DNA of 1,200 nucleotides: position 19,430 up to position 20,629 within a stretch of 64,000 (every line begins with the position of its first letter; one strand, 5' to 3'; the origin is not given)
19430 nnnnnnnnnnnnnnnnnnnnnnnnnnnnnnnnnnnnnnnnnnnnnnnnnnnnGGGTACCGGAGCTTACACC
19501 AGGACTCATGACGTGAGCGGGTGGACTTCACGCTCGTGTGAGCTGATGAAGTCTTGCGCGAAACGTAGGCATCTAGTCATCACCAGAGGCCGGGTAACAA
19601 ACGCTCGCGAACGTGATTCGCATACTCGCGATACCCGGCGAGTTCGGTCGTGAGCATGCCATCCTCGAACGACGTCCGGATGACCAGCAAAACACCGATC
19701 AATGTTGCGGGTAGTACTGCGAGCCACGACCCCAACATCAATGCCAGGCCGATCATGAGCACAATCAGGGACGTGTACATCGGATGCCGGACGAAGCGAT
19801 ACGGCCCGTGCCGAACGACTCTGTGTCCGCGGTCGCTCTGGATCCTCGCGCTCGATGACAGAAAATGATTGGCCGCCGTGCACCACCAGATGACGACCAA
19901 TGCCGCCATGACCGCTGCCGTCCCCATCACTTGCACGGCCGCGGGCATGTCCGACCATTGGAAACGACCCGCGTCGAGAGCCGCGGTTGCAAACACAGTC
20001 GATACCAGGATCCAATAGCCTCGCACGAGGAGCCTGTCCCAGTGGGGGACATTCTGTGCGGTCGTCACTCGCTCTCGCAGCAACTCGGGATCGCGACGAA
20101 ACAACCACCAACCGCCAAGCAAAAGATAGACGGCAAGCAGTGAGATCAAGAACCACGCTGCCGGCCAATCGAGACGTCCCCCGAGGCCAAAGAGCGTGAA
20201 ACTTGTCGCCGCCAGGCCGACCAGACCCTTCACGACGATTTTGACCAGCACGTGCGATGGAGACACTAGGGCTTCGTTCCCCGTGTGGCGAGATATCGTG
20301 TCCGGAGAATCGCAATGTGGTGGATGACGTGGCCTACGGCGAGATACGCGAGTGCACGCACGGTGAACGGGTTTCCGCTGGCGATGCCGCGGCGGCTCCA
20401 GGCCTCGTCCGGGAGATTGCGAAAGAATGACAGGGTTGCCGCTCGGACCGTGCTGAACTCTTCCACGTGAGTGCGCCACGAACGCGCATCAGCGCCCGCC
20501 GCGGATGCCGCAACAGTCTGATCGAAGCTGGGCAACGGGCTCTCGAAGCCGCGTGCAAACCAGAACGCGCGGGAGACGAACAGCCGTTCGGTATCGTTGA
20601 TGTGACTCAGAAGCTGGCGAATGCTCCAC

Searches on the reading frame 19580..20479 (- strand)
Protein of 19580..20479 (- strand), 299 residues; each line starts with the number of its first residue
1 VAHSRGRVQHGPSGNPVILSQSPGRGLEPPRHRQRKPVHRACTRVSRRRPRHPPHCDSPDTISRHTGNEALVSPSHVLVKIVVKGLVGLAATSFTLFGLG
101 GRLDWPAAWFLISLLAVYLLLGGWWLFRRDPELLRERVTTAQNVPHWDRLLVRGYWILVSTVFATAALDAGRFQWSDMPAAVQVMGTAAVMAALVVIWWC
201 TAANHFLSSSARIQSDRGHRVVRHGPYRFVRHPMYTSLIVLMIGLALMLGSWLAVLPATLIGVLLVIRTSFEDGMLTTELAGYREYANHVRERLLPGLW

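Call 95: search_protein_families(library=pfam, proteins=[window:19580-20479:-], max_evalue=0.00001)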
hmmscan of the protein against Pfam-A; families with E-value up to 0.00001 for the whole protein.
window:19580-20479:- (299 aa): 2 families
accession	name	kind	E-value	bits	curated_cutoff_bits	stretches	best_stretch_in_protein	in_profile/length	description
PF04191.18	PEMT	-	3e-11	44.1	25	1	193-276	13-98/105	Phospholipid methyltransferase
PF04140.19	ICMT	-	8.1e-10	39.4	24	1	191-276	7-93/95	Isoprenylcysteine carboxyl methyltransferase (ICMT) family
